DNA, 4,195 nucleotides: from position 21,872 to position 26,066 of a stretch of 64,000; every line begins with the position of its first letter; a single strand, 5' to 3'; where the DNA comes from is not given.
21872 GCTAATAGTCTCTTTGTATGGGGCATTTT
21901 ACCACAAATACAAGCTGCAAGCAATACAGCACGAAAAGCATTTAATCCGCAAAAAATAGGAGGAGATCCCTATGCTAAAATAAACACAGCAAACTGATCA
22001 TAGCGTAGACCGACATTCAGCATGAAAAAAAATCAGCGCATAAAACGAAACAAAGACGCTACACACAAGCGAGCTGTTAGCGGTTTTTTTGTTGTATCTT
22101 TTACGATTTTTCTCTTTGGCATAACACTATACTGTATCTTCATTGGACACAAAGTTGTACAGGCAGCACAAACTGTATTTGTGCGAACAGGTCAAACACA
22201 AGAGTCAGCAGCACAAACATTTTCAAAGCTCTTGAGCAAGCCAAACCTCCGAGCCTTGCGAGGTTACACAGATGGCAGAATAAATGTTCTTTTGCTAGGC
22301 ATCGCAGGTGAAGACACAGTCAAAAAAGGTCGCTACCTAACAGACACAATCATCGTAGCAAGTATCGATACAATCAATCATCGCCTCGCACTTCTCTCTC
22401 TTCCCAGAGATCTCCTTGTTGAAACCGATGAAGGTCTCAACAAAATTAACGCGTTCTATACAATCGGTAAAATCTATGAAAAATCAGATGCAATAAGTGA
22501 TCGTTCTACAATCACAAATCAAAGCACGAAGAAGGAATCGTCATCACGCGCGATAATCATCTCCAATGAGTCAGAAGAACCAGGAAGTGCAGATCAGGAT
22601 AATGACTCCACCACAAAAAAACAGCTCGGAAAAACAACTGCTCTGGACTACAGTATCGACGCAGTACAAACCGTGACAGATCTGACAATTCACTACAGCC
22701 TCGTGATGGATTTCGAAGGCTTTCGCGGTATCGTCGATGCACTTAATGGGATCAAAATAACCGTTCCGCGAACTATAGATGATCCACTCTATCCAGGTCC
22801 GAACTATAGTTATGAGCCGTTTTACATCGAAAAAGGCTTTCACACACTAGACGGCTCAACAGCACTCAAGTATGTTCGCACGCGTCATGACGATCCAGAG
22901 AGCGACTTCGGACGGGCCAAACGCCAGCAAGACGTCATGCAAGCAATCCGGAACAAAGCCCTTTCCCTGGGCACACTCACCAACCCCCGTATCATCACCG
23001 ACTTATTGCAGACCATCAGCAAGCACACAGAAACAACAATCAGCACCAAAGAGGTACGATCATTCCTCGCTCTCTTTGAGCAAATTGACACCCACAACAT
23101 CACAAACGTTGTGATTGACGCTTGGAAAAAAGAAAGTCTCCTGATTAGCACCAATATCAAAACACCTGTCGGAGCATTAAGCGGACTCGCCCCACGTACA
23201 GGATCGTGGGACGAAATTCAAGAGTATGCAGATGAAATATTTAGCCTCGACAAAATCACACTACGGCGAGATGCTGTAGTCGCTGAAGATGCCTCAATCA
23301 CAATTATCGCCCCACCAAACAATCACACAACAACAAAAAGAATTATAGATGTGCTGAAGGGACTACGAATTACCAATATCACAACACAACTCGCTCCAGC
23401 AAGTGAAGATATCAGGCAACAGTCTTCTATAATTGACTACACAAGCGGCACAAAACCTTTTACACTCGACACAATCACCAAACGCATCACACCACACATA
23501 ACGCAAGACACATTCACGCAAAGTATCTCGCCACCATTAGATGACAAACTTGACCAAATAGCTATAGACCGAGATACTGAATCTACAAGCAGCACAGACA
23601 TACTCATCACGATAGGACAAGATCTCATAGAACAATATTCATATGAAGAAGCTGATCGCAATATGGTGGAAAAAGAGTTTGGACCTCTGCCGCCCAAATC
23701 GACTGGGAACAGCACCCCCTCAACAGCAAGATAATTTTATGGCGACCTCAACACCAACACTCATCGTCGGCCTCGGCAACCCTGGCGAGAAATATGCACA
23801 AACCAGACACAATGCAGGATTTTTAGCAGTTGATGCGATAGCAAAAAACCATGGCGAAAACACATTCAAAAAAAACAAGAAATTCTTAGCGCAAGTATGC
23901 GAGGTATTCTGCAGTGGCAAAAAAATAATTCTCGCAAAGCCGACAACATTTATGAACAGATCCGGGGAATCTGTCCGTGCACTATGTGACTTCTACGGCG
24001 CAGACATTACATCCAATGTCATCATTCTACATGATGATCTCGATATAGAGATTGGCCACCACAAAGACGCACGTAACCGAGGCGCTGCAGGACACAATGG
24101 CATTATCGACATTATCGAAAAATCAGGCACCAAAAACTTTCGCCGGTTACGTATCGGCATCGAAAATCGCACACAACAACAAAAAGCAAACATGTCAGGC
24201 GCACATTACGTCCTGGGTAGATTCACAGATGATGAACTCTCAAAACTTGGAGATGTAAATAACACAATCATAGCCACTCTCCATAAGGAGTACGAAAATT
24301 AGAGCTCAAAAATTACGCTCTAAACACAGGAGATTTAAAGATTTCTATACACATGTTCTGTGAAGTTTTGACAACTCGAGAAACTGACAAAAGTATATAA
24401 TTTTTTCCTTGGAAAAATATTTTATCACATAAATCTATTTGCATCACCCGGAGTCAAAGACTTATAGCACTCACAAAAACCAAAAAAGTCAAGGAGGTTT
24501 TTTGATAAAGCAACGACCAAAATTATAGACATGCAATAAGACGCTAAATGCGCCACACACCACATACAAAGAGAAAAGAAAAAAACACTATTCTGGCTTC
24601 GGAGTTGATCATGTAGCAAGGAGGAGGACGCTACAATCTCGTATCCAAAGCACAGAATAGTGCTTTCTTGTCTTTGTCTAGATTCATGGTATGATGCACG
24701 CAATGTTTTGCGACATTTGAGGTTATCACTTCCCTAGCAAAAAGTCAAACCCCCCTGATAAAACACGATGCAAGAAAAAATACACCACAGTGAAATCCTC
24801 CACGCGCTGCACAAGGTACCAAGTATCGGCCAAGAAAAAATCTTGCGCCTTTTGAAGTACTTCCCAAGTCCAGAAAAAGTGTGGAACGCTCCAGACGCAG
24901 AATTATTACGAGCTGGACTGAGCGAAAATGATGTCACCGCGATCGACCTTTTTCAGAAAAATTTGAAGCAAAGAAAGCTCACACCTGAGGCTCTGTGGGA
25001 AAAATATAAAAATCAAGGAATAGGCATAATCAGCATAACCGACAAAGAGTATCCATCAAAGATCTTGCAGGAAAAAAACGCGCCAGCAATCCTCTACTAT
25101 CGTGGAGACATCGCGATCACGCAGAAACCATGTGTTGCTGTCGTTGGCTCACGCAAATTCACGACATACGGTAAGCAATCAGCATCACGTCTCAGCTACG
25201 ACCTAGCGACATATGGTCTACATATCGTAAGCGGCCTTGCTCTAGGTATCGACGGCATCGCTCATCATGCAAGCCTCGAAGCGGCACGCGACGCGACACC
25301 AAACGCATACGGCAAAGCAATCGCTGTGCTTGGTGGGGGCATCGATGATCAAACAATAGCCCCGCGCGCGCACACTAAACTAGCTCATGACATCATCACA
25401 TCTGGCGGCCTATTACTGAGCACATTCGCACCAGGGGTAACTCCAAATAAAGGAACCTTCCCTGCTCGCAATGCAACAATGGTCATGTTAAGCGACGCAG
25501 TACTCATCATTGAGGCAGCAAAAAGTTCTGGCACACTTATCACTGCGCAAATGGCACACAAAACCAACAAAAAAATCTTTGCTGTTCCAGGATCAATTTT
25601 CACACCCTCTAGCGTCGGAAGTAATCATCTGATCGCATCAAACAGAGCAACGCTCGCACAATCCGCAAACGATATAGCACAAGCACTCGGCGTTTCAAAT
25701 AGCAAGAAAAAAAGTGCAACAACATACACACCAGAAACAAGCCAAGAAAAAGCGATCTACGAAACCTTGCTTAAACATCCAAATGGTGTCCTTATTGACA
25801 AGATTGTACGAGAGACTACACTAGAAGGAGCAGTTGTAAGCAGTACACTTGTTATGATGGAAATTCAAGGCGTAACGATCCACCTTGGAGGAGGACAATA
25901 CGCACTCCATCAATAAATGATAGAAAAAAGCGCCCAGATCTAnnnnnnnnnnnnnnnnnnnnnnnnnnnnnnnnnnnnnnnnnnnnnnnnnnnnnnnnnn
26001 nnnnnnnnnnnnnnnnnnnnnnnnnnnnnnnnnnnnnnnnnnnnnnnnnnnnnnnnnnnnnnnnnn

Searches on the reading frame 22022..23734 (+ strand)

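Call 82: search_protein_families(library=pfam, proteins=[window:22022-23734:+], max_evalue=0.0001)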
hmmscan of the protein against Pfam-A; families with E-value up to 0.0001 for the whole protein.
window:22022-23734:+ (570 aa): 1 family
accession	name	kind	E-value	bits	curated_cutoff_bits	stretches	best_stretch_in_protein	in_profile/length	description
PF03816.19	LytR_cpsA_psr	-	1.1e-33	116.9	24.6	1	107-313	2-148/150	LytR_cpsA_psr family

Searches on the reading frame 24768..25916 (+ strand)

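Call 82: search_protein_families(library=pfam, proteins=[window:24768-25916:+], max_evalue=0.0001)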
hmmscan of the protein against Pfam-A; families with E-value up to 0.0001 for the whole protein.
window:24768-25916:+ (382 aa): 2 families
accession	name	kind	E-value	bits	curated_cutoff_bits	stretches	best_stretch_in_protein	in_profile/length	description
PF02481.21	DNA_processg_A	-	4.3e-64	216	29.6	1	80-295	2-209/212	DNA recombination-mediator protein A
PF17782.7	DprA_WH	-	3.9e-06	27.2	22.9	1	317-376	4-61/61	DprA winged helix domain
